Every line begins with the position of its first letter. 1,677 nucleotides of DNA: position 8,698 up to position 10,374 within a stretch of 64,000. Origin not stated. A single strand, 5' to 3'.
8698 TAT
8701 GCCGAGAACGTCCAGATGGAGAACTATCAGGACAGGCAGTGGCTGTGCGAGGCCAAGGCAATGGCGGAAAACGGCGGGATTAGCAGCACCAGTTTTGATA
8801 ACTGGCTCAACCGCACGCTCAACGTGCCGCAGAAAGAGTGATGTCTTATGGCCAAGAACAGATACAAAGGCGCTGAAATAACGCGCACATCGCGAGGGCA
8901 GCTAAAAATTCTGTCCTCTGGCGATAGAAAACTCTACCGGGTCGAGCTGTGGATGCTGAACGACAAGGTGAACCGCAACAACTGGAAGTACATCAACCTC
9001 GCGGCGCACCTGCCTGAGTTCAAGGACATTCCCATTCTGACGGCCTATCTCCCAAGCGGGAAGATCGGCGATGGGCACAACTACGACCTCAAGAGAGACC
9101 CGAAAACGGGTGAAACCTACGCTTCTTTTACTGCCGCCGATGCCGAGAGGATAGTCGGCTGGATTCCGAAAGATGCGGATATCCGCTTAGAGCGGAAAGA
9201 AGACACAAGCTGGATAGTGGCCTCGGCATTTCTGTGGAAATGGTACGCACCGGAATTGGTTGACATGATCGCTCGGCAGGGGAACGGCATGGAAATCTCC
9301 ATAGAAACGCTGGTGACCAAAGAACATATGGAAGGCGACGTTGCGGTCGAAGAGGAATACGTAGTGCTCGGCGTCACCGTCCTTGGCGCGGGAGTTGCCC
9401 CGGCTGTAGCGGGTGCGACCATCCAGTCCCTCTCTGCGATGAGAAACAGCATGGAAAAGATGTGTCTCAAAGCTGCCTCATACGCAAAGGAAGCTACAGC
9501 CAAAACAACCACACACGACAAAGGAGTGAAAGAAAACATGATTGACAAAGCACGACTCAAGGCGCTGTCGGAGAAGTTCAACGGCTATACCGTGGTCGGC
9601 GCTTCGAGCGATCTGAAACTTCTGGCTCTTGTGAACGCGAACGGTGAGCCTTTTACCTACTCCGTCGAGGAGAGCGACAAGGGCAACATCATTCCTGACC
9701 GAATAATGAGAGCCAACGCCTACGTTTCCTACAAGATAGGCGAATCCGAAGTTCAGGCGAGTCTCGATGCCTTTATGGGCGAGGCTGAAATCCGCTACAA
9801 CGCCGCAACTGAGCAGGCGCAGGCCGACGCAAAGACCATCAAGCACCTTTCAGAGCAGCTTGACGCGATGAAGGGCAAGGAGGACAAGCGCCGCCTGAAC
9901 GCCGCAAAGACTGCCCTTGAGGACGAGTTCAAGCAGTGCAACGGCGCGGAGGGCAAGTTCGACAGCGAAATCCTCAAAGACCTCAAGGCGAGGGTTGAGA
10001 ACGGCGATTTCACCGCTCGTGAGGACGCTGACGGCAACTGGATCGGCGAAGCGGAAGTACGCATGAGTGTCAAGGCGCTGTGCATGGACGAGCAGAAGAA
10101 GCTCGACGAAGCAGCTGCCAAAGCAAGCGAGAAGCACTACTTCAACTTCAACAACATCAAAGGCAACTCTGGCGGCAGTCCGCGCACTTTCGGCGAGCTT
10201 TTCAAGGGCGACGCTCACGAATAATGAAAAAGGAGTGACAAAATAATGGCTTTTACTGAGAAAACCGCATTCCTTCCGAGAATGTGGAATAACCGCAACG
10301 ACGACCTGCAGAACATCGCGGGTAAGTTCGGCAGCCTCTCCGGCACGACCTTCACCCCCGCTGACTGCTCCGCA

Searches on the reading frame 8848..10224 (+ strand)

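Call 49: search_protein_families(library=phrogs, proteins=[window:8848-10224:+], max_evalue=0.001)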
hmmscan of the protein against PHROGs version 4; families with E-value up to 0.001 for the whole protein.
window:8848-10224:+ (458 aa): 1 family
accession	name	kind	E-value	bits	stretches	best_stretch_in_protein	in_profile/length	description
phrog_3313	-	unknown function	4.5e-19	69.9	1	21-363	15-399/480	-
